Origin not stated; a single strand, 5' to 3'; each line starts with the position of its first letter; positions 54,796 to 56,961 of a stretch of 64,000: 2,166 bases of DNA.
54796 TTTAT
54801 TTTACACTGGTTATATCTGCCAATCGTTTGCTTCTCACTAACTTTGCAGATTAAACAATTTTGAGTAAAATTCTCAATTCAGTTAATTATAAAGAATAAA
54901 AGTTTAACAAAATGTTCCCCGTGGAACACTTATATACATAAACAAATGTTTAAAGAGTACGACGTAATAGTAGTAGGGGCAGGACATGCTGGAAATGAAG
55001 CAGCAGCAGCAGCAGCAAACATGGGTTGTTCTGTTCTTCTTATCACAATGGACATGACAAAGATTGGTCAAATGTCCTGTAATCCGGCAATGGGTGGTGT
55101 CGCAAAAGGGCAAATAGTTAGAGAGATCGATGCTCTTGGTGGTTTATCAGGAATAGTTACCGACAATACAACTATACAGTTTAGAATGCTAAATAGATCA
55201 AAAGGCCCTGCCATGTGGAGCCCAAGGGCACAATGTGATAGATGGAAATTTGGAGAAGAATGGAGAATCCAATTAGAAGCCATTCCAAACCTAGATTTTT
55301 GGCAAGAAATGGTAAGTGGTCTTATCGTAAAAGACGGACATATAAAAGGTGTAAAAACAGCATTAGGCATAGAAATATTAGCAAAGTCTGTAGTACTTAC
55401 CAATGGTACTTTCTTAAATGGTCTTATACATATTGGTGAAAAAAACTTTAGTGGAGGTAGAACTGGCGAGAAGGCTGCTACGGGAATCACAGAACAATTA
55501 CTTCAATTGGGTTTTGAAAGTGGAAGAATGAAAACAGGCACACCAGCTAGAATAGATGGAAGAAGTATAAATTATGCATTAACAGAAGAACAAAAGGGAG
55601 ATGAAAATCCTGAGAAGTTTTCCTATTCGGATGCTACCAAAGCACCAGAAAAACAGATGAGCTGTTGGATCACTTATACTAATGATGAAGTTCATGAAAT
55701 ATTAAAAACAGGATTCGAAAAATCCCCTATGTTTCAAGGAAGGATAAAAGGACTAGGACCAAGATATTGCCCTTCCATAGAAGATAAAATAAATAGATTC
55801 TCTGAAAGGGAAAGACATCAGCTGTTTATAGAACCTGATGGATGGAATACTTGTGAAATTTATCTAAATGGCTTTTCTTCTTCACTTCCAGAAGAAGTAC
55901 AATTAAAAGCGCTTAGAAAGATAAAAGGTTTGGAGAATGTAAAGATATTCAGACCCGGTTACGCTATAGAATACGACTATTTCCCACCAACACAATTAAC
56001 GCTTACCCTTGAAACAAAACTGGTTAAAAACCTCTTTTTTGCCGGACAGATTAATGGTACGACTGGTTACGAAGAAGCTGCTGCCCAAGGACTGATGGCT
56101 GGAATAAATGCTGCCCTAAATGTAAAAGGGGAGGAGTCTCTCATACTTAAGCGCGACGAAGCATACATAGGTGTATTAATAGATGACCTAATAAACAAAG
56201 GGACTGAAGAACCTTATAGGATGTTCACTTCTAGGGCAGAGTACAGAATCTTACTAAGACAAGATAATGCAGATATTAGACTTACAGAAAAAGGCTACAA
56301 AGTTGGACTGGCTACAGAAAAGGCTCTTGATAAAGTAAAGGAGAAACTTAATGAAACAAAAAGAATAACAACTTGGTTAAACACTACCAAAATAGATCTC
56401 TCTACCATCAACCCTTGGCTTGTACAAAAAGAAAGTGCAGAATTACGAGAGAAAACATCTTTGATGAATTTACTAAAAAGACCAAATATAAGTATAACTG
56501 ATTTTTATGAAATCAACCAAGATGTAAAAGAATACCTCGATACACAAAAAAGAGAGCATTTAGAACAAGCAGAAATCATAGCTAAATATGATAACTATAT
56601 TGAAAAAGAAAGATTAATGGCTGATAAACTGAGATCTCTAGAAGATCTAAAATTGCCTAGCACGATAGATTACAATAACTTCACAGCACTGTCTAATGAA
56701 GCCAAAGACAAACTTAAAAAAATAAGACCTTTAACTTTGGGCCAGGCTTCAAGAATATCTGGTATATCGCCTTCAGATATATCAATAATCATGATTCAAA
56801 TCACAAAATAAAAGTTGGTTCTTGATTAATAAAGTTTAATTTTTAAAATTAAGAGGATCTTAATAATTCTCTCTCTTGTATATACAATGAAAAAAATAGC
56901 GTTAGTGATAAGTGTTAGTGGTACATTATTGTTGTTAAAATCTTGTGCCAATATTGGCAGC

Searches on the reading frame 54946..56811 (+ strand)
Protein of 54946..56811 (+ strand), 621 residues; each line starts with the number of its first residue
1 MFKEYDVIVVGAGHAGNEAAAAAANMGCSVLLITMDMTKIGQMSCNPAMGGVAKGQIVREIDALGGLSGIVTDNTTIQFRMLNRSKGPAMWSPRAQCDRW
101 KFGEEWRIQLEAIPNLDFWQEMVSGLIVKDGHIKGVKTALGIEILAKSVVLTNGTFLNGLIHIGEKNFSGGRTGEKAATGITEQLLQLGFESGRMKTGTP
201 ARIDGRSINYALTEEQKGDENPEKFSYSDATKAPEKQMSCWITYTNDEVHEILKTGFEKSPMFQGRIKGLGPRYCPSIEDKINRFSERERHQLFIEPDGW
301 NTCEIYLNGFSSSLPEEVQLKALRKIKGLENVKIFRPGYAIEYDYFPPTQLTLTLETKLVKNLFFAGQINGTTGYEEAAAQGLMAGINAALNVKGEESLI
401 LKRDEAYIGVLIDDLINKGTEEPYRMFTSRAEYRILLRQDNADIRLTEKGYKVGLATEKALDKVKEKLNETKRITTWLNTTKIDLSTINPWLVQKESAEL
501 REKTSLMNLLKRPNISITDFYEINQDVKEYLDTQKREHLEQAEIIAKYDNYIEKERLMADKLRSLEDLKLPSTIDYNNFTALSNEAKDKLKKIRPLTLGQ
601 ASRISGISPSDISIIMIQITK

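Call 7: search_protein_families(library=pfam, proteins=[window:54946-56811:+])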
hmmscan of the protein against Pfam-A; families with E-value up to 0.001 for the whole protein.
window:54946-56811:+ (621 aa): 5 families
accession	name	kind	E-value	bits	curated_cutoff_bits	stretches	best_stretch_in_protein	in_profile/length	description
PF01134.28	GIDA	-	2.4e-165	550.8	22.1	1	6-397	1-391/391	Glucose inhibited division protein A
PF13932.14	SAM_GIDA_C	-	1.8e-23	82.5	27.1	1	561-616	2-57/57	tRNA modifying enzyme MnmG/GidA C-terminal helical bundle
PF21680.2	GIDA_C_1st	-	6.9e-14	52.8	24.7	1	460-556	3-96/96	tRNA modifying enzyme MnmG/GidA C-terminal helical domain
PF07992.20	Pyr_redox_2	-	4.2e-05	23.5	26.1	1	5-53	1-50/291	Pyridine nucleotide-disulphide oxidoreductase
PF12831.13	FAD_oxidored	-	6e-05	22.9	27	1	6-38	1-33/416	FAD dependent oxidoreductase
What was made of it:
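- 54946..56811 (+): mnmG (gidA), the right boundary gene. Pfam GIDA, E=2e-165 (call 7).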

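Call 11: find_related_loci(query=window:54946-56811:+, collection=genome_contigs, flank=6000)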
Query window:54946-56811:+ (621 aa) in genome_contigs; peptide patterns used: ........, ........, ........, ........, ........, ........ (x = any residue, [..] = any of these).
600 stretches matched a pattern (row limit reached: there are more); 600 encode a relative of the query (tblastn E <= 1e-3); the best 80 are kept; 80 distinct loci.
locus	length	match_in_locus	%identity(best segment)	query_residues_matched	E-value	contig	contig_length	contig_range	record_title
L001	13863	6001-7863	67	1-621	0e+0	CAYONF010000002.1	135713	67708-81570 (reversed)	MAG TPA_asm: uncultured Limnohabitans sp. isolate binchicken_co214_356 genome assembly, contig: NODE_58_length_135713_co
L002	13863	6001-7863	67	1-621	0e+0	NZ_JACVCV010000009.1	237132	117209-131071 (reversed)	Lunatimonas salinarum strain KCTC 42988 NODE_9_length_237132_cov_255.162_ID_2666, whole genome shotgun sequence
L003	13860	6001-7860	68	1-621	0e+0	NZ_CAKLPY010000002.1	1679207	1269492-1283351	Emticicia aquatica strain CECT 8858, type strain isolate HMF2925, whole genome shotgun sequence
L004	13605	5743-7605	67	1-621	0e+0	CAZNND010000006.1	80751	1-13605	MAG TPA_asm: uncultured Limnohabitans sp. isolate SRP319275_co3_184 genome assembly, contig: NODE_446_length_80751_cov_1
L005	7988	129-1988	67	1-621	0e+0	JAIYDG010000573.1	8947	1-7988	MAG: Bacteroidetes bacterium isolate H1_MAG_00027 pond_H1_MAG_00027_000000000039, whole genome shotgun sequence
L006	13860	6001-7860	67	1-621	0e+0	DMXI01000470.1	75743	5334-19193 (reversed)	MAG TPA_asm: Microscillaceae bacterium isolate UBA11690 contig_45, whole genome shotgun sequence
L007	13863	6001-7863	66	1-621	0e+0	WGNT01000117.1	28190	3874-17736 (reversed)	MAG: Cytophagales bacterium isolate RI_292 c_000000160211, whole genome shotgun sequence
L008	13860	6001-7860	68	1-621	0e+0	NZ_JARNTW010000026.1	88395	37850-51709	Runella sp. MFBS21 spades_K_17_127_26, whole genome shotgun sequence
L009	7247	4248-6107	65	1-621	0e+0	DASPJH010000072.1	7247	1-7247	MAG TPA_asm: Bacteroidia bacterium isolate SMAG_U12004 k141_215562, whole genome shotgun sequence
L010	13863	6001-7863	67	1-621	0e+0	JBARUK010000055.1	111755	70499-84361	MAG: Cyclobacteriaceae bacterium isolate MFD12125_ilm_asm_bin39 k127_45433, whole genome shotgun sequence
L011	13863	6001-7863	66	1-621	0e+0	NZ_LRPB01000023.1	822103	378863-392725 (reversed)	Roseivirga seohaensis strain SW-152 contig_3, whole genome shotgun sequence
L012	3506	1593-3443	66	1-617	0e+0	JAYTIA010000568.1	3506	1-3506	MAG: Saprospiraceae bacterium isolate GFS_2611 GFS_2611_567, whole genome shotgun sequence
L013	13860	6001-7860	67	1-621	0e+0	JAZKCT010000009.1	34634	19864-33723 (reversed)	MAG: Bacteroidota bacterium isolate DC_HB_01_SPN181219-bin006 DCHB01SPN_B006_0_000000000009, whole genome shotgun sequen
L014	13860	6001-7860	68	1-621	0e+0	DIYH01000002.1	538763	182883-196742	MAG TPA_asm: Flammeovirgaceae bacterium UBA6059 UBA6059_contig_27, whole genome shotgun sequence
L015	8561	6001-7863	65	1-621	0e+0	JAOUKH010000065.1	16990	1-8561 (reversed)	MAG: Cyclobacteriaceae bacterium isolate 8_1_Jan_SF_Bin40 8_1_Jan_SF_Bin40_scaffold_1456_c1, whole genome shotgun sequen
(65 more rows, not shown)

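Call 26: find_homologous_proteins(query=window:54946-56808:+, max_evalue=1e-100)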
Query window:54946-56808:+ (621 aa): 8000 proteins with E <= 1e-100 among 8000 candidates; the best 120 are listed.
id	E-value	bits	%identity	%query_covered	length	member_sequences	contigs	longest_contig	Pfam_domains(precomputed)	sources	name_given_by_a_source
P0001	0.0e+0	1285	91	100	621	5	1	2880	PF21680.3,PF01134.29,PF13932.16,PF12831.14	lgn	-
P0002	0.0e+0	1275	90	100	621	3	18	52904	PF07992.21,PF21680.3,PF01134.29,PF13932.16,PF12831.14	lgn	-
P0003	0.0e+0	1253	89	100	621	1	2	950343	PF21680.3,PF01134.29,PF13932.16,PF12831.14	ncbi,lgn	ncbi:MAG: tRNA uridine-5-carboxymethylaminomethyl(34) synthesis enzyme MnmG [Cytophagales bacterium]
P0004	0.0e+0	1252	89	100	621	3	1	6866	PF21680.3,PF01134.29,PF13932.16,PF12831.14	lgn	-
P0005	0.0e+0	1114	78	100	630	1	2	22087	PF21680.3,PF01134.29,PF13932.16,PF12831.14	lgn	-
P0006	0.0e+0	1095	77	100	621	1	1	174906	PF07992.21,PF21680.3,PF01134.29,PF13932.16,PF12831.14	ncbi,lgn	-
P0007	0.0e+0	1072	75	100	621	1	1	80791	PF07992.21,PF21680.3,PF01134.29,PF13932.16,PF12831.14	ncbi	-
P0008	0.0e+0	1020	73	100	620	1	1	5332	PF07992.21,PF21680.3,PF01134.29,PF13932.16,PF12831.14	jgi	jgi:tRNA uridine 5-carboxymethylaminomethyl modification enzyme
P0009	0.0e+0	1016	71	100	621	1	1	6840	PF07992.21,PF21680.3,PF01134.29,PF13932.16,PF12831.14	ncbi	-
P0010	0.0e+0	1014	73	100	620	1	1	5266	PF07992.21,PF21680.3,PF01134.29,PF13932.16,PF12831.14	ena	-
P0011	0.0e+0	1012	71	100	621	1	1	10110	PF21680.3,PF01134.29,PF13932.16,PF12831.14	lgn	-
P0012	3.1e-298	1008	72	100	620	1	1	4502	PF07992.21,PF21680.3,PF01134.29,PF13932.16,PF12831.14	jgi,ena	-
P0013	3.4e-297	1005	70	100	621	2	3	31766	PF00890.31,PF07992.21,PF21680.3,PF01134.29,PF13932.16,PF12831.14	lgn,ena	-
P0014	1.2e-296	1003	72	100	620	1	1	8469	PF00890.31,PF21680.3,PF01134.29,PF13932.16,PF12831.14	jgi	jgi:tRNA uridine 5-carboxymethylaminomethyl modification enzyme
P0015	2.9e-296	1002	71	100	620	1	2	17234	PF00890.31,PF07992.21,PF21680.3,PF01134.29,PF13932.16,PF12831.14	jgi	jgi:tRNA uridine 5-carboxymethylaminomethyl modification enzyme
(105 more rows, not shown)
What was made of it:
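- Tried and rejected: The best named relatives are 'Cytophagales bacterium' MAGs (call 26).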

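Call 27: find_encoding_contigs(protein=P0003, flank=8000, max_places=3)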
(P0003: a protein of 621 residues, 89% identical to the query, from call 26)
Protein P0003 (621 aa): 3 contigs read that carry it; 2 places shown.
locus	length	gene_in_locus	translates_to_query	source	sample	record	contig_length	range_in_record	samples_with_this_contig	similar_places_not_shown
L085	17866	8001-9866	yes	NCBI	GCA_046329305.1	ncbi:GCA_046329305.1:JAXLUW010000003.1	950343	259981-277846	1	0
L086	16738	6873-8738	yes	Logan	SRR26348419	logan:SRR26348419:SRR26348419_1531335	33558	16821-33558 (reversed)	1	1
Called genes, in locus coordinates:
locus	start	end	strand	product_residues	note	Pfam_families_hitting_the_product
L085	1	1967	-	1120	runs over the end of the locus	PF07517:SecA_DEAD, PF01043:SecA_PP_bind, PF21090:P-loop_SecA, PF07516:SecA_SW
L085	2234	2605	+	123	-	-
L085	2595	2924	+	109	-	PF00355:Rieske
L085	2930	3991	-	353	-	PF13528:Glyco_trans_1_3, PF04101:Glyco_tran_28_C (weak)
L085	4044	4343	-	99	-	-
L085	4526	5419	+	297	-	PF00005:ABC_tran, PF13304:AAA_21, PF13732:DrrA1-3_C (weak)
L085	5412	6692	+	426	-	PF12679:ABC2_membrane_2 (faint), PF12698:ABC2_membrane_3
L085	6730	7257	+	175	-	PF13302:Acetyltransf_3, PF00583:Acetyltransf_1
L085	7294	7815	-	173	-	-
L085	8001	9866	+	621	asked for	PF01134:GIDA, PF12831:FAD_oxidored (faint), PF21680:GIDA_C_1st, PF13932:SAM_GIDA_C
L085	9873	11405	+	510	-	PF13205:Big_5, PF09912:DUF2141 (faint)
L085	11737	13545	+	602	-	PF13174:TPR_6 (faint), PF13428:TPR_14 (faint), PF13432:TPR_16 (faint), PF14559:TPR_19 (faint)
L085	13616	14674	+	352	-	PF07804:HipA_C (weak)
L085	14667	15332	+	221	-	-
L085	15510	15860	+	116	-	PF02675:AdoMet_dc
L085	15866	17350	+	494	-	PF13785:DUF4178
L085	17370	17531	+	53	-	-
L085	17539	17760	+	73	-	PF03994:DUF350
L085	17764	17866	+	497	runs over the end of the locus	PF01564:Spermine_synth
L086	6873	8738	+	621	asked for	PF01134:GIDA, PF12831:FAD_oxidored (faint), PF21680:GIDA_C_1st, PF13932:SAM_GIDA_C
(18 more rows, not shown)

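Call 28: find_encoding_contigs(protein=P0002, flank=8000, max_places=4)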
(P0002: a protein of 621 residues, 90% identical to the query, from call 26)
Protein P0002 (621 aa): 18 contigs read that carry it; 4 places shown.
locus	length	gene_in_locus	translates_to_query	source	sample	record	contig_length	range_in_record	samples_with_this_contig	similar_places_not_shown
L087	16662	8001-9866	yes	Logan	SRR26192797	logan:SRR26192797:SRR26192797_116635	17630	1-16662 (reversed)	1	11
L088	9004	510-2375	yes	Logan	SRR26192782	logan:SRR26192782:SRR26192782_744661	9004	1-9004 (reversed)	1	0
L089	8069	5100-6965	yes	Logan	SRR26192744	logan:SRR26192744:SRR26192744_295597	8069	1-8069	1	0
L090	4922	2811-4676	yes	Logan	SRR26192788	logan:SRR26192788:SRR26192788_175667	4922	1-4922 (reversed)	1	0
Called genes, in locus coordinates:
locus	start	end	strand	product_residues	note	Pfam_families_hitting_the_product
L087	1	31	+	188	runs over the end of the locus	-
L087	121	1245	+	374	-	PF00144:Beta-lactamase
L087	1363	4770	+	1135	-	-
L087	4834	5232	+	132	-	PF13581:HATPase_c_2, PF02518:HATPase_c (faint)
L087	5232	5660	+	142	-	PF02130:YbeY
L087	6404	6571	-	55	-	-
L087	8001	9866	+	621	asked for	PF01134:GIDA, PF07992:Pyr_redox_2 (faint), PF12831:FAD_oxidored (weak), PF21680:GIDA_C_1st, PF13932:SAM_GIDA_C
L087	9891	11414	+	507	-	PF13205:Big_5, PF09912:DUF2141 (faint)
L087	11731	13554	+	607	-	PF13428:TPR_14 (faint), PF13432:TPR_16 (faint), PF14559:TPR_19 (faint), PF13174:TPR_6 (weak)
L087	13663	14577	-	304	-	-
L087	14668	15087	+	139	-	-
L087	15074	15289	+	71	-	-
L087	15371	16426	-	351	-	PF07953:Toxin_R_bind_N (faint), PF13385:Laminin_G_3, PF18962:Por_Secre_tail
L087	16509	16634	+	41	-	-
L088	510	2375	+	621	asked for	PF01134:GIDA, PF07992:Pyr_redox_2 (faint), PF12831:FAD_oxidored (weak), PF21680:GIDA_C_1st, PF13932:SAM_GIDA_C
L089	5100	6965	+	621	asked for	PF01134:GIDA, PF07992:Pyr_redox_2 (faint), PF12831:FAD_oxidored (weak), PF21680:GIDA_C_1st, PF13932:SAM_GIDA_C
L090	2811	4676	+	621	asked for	PF01134:GIDA, PF07992:Pyr_redox_2 (faint), PF12831:FAD_oxidored (weak), PF21680:GIDA_C_1st, PF13932:SAM_GIDA_C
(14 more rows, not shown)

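Call 29: find_encoding_contigs(protein=P0006, flank=8000, max_places=3)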
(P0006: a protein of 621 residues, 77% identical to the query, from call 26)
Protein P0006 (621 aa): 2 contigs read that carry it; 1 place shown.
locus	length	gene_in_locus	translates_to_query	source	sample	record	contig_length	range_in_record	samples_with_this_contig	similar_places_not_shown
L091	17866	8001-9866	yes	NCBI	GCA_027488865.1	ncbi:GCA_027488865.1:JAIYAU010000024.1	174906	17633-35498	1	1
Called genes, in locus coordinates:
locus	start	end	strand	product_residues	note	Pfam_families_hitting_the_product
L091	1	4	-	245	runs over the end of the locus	PF03309:Pan_kinase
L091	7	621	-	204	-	PF00697:PRAI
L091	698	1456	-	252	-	PF00121:TIM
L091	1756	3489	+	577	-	PF13231:PMT_2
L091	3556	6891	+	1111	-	-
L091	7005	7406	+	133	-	PF13581:HATPase_c_2, PF02518:HATPase_c (weak)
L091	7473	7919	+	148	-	PF02130:YbeY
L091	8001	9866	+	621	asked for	PF01134:GIDA, PF07992:Pyr_redox_2 (faint), PF12831:FAD_oxidored (weak), PF21680:GIDA_C_1st, PF13932:SAM_GIDA_C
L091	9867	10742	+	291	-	PF13489:Methyltransf_23, PF13847:Methyltransf_31 (weak), PF08241:Methyltransf_11, PF08242:Methyltransf_12 (weak), PF13649:Methyltransf_25 (faint)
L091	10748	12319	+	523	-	PF13205:Big_5, PF09912:DUF2141 (faint)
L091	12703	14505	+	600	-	PF13174:TPR_6 (faint), PF13428:TPR_14 (faint), PF13432:TPR_16 (faint), PF14559:TPR_19 (faint)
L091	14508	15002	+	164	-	PF01467:CTP_transf_like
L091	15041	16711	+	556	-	PF00520:Ion_trans, PF07885:Ion_trans_2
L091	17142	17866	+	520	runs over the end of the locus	PF01645:Glu_synthase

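Call 30: find_encoding_contigs(protein=P0007, flank=8000, max_places=3)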
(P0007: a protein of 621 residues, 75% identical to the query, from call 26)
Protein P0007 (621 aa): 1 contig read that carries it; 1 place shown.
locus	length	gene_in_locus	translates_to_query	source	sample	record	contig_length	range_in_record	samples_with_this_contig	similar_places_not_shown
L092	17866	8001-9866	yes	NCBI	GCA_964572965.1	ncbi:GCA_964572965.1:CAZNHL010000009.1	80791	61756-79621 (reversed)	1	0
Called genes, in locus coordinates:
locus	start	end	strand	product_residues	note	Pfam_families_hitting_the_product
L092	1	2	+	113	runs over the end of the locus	-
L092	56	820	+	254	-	PF03372:Exo_endo_phos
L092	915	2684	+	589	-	PF00496:SBP_bac_5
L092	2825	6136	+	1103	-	PF13779:DUF4175 (weak)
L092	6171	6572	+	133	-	PF13581:HATPase_c_2, PF02518:HATPase_c (weak)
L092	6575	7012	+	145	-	PF02130:YbeY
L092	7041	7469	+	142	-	-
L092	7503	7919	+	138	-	-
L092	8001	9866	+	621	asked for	PF01134:GIDA, PF07992:Pyr_redox_2 (weak), PF12831:FAD_oxidored (weak), PF21680:GIDA_C_1st, PF13932:SAM_GIDA_C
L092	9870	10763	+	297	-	PF13489:Methyltransf_23, PF07021:MetW (weak), PF13649:Methyltransf_25, PF13847:Methyltransf_31, PF08241:Methyltransf_11, PF08242:Methyltransf_12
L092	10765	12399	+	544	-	PF13205:Big_5, PF09912:DUF2141 (faint), PF14686:fn3_3 (faint), PF22904:NOMO1-like_2nd (faint)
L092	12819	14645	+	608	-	PF07719:TPR_2 (faint), PF13174:TPR_6 (faint), PF13181:TPR_8 (faint), PF13428:TPR_14 (faint), PF13432:TPR_16 (faint), PF14559:TPR_19 (faint)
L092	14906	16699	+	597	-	PF05693:Glycogen_syn, PF13692:Glyco_trans_1_4, PF00534:Glycos_transf_1, PF20706:GT4-conflict (weak)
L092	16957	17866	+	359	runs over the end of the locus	PF00724:Oxidored_FMN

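Call 32: find_encoding_contigs(protein=P0004, flank=8000, max_places=3)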
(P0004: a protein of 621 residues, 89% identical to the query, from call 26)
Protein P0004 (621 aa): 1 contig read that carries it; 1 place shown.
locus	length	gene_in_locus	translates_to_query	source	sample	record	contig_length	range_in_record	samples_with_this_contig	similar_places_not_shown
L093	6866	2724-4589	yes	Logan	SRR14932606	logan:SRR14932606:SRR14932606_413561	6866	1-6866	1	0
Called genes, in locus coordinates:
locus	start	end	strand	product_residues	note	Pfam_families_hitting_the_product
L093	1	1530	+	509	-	?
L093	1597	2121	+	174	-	PF13302:Acetyltransf_3, PF00583:Acetyltransf_1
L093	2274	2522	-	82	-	-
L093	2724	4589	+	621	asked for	PF01134:GIDA, PF12831:FAD_oxidored (weak), PF21680:GIDA_C_1st, PF13932:SAM_GIDA_C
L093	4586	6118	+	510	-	PF13205:Big_5, PF09912:DUF2141 (faint), PF14686:fn3_3 (faint)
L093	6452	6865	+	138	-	?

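Call 33: find_encoding_contigs(protein=P0005, flank=8000, max_places=3)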
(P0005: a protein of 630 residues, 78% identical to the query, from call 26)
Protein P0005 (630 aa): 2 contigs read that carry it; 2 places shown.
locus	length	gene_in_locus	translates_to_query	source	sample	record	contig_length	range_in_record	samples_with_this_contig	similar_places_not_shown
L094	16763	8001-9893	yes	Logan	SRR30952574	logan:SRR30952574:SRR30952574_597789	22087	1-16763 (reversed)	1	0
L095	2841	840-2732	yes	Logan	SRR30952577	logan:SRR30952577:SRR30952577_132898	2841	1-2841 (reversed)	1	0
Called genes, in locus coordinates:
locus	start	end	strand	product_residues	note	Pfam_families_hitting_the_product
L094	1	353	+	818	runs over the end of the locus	-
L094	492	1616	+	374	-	PF00712:DNA_pol3_beta, PF02767:DNA_pol3_beta_2, PF02768:DNA_pol3_beta_3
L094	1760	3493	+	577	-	PF13231:PMT_2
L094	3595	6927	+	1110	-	PF13779:DUF4175 (weak)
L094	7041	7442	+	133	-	PF13581:HATPase_c_2, PF02518:HATPase_c (weak)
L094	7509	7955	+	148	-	PF02130:YbeY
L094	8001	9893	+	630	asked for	PF01134:GIDA, PF12831:FAD_oxidored (weak), PF21680:GIDA_C_1st, PF13932:SAM_GIDA_C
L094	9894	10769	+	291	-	PF13489:Methyltransf_23, PF13847:Methyltransf_31 (faint), PF08241:Methyltransf_11 (weak), PF08242:Methyltransf_12 (weak)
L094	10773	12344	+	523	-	PF13205:Big_5, PF09912:DUF2141 (faint)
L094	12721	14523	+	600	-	PF07719:TPR_2 (faint), PF13174:TPR_6 (faint), PF13181:TPR_8 (faint), PF13428:TPR_14 (faint), PF13432:TPR_16 (faint), PF14559:TPR_19 (faint)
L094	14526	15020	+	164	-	PF01467:CTP_transf_like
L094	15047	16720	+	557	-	PF00520:Ion_trans, PF07885:Ion_trans_2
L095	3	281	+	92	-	?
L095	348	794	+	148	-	PF02130:YbeY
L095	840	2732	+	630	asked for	PF01134:GIDA, PF12831:FAD_oxidored (weak), PF21680:GIDA_C_1st, PF13932:SAM_GIDA_C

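Call 34: find_encoding_contigs(protein=P0001, flank=8000, max_places=3)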
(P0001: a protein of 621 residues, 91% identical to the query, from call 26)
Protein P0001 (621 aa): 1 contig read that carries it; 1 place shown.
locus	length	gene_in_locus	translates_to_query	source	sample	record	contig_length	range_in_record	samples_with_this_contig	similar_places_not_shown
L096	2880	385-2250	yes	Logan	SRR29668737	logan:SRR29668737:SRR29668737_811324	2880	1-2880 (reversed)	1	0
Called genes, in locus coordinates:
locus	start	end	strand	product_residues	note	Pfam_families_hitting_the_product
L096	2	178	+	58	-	?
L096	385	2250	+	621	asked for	PF01134:GIDA, PF12831:FAD_oxidored (weak), PF21680:GIDA_C_1st, PF13932:SAM_GIDA_C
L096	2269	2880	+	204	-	?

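Call 57: list_cluster_members(proteins=[P0001, window:54946-56808:+, P0002])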
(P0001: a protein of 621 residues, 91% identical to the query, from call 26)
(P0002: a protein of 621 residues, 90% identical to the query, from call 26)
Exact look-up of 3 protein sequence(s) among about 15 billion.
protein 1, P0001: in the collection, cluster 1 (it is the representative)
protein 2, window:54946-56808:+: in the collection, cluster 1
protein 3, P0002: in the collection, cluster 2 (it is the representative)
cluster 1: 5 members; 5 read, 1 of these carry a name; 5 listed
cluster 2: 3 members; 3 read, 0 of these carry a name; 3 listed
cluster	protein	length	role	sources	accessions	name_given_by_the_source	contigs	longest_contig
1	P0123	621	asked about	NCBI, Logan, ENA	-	-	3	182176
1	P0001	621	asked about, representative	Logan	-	-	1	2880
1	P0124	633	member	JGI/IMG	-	tRNA uridine 5-carboxymethylaminomethyl modification enzyme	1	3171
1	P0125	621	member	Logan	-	-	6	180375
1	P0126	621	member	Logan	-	-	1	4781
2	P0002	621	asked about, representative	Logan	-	-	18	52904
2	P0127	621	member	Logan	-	-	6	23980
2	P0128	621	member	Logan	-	-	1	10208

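Call 59: find_encoding_contigs(protein=P0126, flank=8000, max_places=3)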
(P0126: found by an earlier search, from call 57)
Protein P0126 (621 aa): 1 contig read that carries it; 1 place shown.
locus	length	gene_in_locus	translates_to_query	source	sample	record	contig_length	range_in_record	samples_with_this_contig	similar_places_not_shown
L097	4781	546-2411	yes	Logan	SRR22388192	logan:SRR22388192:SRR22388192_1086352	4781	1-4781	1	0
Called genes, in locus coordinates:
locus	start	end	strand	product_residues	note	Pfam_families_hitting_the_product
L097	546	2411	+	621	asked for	PF01134:GIDA, PF21680:GIDA_C_1st, PF13932:SAM_GIDA_C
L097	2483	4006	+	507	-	PF13205:Big_5, PF09912:DUF2141 (faint)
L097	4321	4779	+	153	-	?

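Call 60: find_encoding_contigs(protein=P0125, flank=8000, max_places=4)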
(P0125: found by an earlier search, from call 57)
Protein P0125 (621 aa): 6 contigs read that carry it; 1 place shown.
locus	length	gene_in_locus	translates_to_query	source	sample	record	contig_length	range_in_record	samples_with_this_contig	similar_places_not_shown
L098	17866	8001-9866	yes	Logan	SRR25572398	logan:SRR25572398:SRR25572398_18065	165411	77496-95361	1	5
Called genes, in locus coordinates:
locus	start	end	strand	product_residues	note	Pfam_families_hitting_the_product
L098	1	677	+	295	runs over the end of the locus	PF02900:LigB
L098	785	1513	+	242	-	PF08239:SH3_3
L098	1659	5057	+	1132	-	-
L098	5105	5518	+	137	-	PF13581:HATPase_c_2, PF02518:HATPase_c (weak)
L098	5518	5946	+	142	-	PF02130:YbeY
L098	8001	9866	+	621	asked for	PF01134:GIDA, PF21680:GIDA_C_1st, PF13932:SAM_GIDA_C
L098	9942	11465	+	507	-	PF13205:Big_5, PF09912:DUF2141 (faint)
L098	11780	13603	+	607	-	PF13174:TPR_6 (faint), PF13428:TPR_14 (faint), PF13432:TPR_16 (faint), PF14559:TPR_19 (faint)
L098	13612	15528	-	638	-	-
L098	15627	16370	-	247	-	PF01884:PcrB, PF00977:His_biosynth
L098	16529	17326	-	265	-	PF00551:Formyl_trans_N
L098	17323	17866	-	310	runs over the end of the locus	PF01522:Polysacc_deac_1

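Call 64: find_encoding_contigs(protein=P0124, flank=8000, max_places=3)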
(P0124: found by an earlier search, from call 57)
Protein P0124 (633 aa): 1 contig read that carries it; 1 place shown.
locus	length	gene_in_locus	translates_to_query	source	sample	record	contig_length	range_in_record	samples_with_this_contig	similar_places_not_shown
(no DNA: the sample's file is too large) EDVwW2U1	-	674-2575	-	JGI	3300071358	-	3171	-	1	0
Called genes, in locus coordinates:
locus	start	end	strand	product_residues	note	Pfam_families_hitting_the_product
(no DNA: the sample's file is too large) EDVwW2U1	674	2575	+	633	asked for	PF01134:GIDA, PF21680:GIDA_C_1st, PF13932:SAM_GIDA_C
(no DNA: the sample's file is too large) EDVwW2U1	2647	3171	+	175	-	?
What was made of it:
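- Tried and rejected: DNA for the P0124 contig could not be fetched (call 64).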
